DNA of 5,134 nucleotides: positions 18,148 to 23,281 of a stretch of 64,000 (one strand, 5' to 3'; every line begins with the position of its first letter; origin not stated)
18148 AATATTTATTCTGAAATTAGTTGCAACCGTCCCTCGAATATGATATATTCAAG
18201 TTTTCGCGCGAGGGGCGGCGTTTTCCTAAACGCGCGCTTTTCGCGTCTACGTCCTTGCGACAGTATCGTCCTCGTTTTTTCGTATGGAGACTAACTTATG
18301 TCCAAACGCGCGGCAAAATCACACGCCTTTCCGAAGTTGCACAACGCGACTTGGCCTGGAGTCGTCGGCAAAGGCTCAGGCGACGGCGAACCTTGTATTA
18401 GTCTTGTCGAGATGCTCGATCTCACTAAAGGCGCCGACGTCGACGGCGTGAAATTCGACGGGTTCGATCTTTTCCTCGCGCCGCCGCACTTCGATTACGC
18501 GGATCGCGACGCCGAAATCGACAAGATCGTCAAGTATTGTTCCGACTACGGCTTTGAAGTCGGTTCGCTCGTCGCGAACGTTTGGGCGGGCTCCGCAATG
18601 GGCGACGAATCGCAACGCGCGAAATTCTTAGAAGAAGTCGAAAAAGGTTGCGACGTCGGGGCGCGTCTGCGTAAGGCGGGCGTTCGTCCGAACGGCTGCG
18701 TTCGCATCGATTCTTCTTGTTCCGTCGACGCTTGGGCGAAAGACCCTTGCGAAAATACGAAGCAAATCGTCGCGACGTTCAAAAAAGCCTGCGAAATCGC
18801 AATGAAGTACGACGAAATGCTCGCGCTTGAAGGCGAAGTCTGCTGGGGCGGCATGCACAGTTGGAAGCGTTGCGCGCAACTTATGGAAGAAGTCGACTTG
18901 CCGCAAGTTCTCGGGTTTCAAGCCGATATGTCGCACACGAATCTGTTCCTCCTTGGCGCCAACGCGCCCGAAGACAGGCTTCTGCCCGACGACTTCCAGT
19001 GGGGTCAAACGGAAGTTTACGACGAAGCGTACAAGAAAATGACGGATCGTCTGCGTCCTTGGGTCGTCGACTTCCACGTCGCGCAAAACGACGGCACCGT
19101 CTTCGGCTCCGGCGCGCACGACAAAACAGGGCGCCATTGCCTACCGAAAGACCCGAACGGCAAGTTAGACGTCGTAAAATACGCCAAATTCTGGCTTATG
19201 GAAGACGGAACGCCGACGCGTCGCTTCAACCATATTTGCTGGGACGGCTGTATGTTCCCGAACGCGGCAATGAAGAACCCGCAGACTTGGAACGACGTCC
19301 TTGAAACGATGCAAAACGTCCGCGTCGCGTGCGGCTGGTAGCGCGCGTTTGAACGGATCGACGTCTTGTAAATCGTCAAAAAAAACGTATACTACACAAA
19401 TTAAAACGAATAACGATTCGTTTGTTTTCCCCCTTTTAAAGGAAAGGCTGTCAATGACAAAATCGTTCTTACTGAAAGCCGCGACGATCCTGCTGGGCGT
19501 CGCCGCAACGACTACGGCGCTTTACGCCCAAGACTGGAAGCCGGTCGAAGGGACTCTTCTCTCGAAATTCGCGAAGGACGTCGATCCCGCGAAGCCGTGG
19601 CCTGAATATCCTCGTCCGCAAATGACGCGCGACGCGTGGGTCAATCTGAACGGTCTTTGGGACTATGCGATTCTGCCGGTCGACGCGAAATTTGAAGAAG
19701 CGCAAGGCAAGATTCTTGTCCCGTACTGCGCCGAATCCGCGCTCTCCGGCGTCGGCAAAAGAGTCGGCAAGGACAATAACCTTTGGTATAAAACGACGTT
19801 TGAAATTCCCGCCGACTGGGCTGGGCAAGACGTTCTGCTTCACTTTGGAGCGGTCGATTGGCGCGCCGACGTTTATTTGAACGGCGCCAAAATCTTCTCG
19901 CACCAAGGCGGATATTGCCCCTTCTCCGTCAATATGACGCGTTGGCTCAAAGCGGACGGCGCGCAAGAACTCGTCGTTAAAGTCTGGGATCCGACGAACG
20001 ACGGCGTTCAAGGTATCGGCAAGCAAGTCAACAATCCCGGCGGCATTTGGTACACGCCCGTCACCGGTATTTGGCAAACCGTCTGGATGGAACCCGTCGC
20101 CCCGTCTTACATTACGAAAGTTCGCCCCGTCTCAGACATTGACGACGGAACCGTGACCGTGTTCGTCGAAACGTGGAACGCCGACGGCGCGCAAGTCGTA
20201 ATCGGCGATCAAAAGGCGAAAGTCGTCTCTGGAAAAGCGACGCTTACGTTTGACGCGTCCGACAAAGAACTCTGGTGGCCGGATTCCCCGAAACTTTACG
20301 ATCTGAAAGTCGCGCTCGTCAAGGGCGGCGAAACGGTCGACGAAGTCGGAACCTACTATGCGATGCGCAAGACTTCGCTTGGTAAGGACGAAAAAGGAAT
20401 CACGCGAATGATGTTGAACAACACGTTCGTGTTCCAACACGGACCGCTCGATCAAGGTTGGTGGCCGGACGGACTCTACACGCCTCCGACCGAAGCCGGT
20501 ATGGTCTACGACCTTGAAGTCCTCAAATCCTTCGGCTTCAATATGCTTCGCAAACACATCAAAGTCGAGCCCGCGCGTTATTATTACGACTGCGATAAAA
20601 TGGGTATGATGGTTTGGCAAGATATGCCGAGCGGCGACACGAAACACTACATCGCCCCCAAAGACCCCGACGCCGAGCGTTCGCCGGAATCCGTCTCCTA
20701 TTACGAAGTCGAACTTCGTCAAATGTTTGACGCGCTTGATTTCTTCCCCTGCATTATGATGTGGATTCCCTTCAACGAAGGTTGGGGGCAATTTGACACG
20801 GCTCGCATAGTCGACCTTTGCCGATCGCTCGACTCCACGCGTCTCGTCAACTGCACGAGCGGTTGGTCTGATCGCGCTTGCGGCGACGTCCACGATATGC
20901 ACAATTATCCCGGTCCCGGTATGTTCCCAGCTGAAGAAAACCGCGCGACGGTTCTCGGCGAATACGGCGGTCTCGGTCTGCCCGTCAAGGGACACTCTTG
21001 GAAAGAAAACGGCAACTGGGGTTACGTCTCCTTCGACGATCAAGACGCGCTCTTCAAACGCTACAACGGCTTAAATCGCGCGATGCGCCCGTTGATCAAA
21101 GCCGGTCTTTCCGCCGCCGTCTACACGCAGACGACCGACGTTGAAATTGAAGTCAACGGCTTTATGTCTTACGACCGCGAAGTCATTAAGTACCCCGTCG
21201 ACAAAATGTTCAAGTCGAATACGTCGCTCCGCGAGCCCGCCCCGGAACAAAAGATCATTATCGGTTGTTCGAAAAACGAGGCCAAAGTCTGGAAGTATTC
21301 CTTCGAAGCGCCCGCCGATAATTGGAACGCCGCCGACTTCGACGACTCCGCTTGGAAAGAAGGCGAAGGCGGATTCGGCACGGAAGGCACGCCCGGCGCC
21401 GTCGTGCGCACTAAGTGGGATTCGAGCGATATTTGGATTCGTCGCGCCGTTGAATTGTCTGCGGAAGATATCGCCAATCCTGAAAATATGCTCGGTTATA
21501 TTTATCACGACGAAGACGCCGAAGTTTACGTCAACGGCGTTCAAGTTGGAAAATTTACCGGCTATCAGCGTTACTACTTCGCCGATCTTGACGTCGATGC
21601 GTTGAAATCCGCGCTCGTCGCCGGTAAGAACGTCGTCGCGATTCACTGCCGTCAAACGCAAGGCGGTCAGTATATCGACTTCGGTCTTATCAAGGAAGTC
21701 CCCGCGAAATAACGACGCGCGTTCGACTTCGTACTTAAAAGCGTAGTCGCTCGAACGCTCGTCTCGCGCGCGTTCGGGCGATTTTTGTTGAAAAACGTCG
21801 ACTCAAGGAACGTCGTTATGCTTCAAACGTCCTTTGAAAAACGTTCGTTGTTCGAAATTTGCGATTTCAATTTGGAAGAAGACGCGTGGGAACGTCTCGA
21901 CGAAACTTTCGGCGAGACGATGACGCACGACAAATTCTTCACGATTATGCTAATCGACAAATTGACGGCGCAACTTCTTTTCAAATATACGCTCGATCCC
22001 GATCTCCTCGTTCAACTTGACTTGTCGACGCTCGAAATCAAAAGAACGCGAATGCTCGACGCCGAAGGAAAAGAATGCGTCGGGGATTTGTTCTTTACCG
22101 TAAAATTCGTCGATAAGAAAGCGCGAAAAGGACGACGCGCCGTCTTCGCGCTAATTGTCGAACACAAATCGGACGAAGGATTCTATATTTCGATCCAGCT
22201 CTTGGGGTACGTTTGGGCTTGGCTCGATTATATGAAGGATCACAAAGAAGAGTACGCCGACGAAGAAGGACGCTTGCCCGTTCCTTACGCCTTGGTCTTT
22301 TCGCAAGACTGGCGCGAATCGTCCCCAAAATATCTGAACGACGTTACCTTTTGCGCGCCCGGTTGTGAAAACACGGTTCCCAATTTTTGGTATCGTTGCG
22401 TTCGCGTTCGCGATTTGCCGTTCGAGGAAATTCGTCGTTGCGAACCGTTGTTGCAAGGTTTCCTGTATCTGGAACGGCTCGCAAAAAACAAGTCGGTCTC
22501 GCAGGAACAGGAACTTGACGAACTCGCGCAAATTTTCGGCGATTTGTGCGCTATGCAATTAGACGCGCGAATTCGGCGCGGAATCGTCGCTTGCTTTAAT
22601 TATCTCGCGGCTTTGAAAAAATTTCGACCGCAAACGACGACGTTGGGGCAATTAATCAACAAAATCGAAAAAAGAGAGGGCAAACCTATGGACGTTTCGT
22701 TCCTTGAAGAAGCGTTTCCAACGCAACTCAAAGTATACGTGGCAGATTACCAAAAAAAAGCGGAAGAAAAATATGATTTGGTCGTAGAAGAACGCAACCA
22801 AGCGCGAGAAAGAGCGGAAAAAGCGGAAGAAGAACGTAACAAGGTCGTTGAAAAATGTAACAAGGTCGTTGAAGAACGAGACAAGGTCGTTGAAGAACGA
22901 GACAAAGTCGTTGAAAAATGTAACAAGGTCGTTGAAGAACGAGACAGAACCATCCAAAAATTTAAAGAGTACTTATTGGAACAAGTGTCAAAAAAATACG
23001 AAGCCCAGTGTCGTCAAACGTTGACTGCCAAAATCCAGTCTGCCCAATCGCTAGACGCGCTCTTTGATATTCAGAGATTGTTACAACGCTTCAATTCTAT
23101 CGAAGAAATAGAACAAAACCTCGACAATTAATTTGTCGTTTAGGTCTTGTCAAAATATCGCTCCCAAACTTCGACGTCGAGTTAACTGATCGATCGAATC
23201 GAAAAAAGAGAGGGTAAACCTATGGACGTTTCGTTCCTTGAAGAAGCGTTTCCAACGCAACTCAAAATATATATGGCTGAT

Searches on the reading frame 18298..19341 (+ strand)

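Call 12: search_protein_families(library=pfam, proteins=[window:18298-19341:+], max_evalue=0.001)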
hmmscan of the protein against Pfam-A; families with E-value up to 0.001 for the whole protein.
window:18298-19341:+ (347 aa): 1 family
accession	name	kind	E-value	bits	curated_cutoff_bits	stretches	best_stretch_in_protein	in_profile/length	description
PF01261.30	AP_endonuc_2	-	4e-13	50.1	31.1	1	53-242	9-169/249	Xylose isomerase-like TIM barrel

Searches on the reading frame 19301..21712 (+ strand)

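Call 12: search_protein_families(library=pfam, proteins=[window:19301-21712:+], max_evalue=0.001)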
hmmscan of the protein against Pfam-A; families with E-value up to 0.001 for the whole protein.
window:19301-21712:+ (803 aa): 5 families
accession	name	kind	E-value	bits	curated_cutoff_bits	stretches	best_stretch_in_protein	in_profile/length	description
PF02837.24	Glyco_hydro_2_N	-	1.1e-15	58.4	28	1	158-232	64-139/169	Glycosyl hydrolases family 2, sugar binding domain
PF22666.2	Glyco_hydro_2_N2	-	4.4e-14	53.3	27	1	157-234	46-123/167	Glycosyl hydrolase 2 galactose-binding domain-like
PF00703.27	Glyco_hydro_2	-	1.2e-10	42.5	23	1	282-356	33-109/109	Glycosyl hydrolases family 2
PF02836.23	Glyco_hydro_2_C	-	7.4e-07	29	21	1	399-524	36-166/302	Glycosyl hydrolases family 2, TIM barrel domain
PF13364.12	BetaGal_ABD2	-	0.00069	20.8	23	0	157-229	33-107/112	Beta-galactosidase second all-beta domain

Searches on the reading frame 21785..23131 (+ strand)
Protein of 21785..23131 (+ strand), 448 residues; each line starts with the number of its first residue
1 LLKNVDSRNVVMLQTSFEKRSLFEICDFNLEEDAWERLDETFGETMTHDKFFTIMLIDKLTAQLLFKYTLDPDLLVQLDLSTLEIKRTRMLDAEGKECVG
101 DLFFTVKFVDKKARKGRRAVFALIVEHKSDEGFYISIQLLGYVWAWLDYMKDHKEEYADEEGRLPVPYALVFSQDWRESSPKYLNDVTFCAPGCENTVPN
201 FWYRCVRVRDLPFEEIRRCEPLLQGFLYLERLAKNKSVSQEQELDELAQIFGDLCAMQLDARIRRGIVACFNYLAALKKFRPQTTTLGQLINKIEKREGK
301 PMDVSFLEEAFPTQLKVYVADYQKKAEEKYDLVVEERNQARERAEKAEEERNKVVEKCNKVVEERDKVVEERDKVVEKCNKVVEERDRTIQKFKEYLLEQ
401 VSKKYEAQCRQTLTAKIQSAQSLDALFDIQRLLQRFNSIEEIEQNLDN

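Call 13: search_protein_families(library=pfam, proteins=[window:21785-23131:+], max_evalue=0.001)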
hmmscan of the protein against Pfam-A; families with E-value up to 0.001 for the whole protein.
window:21785-23131:+ (448 aa): 1 family
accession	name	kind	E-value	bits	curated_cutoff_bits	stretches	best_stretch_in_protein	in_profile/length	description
PF04754.18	Transposase_31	-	2.9e-14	53.6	21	1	47-220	2-164/203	Putative transposase, YhgA-like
